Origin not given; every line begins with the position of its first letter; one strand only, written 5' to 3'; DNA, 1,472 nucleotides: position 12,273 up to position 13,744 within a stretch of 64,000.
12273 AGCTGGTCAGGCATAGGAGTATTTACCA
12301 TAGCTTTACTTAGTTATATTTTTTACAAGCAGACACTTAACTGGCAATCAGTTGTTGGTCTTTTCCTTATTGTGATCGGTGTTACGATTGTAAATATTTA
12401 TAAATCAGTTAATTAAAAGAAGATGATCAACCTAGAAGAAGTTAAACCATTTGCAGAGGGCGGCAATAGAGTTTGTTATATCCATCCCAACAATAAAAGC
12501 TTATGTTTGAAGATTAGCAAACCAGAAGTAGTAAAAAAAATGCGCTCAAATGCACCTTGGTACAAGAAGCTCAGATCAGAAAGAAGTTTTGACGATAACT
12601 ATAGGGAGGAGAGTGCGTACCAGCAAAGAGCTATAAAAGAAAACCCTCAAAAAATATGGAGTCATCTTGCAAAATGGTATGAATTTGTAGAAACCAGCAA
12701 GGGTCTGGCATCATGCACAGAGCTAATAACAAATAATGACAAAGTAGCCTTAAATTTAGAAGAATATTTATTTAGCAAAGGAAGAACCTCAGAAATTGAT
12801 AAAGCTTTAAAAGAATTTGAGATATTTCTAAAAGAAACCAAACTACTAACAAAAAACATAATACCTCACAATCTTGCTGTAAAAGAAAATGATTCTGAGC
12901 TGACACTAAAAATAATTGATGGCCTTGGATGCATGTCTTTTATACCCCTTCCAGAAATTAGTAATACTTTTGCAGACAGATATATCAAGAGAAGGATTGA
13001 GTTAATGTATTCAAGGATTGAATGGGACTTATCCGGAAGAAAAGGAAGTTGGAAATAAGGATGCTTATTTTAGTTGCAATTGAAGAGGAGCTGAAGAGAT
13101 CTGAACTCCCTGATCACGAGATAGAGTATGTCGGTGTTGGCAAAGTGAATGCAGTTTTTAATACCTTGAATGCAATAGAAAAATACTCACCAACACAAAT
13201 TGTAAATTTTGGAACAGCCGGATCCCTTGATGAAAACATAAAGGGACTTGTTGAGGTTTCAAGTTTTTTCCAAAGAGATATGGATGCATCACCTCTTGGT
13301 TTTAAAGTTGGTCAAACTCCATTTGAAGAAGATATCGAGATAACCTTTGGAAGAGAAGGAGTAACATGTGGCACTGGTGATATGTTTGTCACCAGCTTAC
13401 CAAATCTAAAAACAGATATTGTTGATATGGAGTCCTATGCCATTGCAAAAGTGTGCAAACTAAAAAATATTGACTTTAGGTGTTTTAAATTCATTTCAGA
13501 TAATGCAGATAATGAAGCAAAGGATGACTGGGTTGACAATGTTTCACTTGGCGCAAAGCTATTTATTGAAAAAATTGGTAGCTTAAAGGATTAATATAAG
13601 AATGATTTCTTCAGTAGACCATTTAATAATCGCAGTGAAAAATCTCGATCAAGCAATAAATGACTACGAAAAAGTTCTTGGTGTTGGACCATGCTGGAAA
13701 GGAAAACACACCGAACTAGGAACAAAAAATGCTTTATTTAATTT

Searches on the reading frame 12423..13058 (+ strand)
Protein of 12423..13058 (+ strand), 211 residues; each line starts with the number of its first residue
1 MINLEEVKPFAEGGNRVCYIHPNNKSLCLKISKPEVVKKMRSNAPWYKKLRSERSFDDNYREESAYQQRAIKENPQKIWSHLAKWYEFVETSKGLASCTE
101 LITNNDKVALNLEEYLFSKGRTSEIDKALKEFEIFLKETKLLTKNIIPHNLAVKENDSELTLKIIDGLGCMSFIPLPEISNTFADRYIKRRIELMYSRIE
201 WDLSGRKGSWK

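Call 72: search_protein_families(library=pfam, proteins=[window:12423-13058:+], max_evalue=0.00001)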
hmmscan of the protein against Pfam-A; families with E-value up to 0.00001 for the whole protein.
window:12423-13058:+ (211 aa): 1 family
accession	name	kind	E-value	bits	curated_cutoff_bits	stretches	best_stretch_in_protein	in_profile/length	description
PF10707.15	YrbL-PhoP_reg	-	5.4e-29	101.6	31.5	1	2-198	1-183/185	PhoP regulatory network protein YrbL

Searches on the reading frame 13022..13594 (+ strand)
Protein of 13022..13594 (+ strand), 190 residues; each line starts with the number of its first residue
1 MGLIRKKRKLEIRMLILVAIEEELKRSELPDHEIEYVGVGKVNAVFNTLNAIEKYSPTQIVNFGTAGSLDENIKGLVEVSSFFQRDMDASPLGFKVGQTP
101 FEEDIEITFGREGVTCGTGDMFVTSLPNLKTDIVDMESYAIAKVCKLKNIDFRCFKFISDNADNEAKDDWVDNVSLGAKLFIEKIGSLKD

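Call 72: search_protein_families(library=pfam, proteins=[window:13022-13594:+], max_evalue=0.00001)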
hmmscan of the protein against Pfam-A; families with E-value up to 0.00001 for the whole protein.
window:13022-13594:+ (190 aa): 1 family
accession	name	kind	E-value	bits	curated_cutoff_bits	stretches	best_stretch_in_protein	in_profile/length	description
PF01048.26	PNP_UDP_1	-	2.5e-16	60.2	25.1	2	126-174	164-217/233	Phosphorylase superfamily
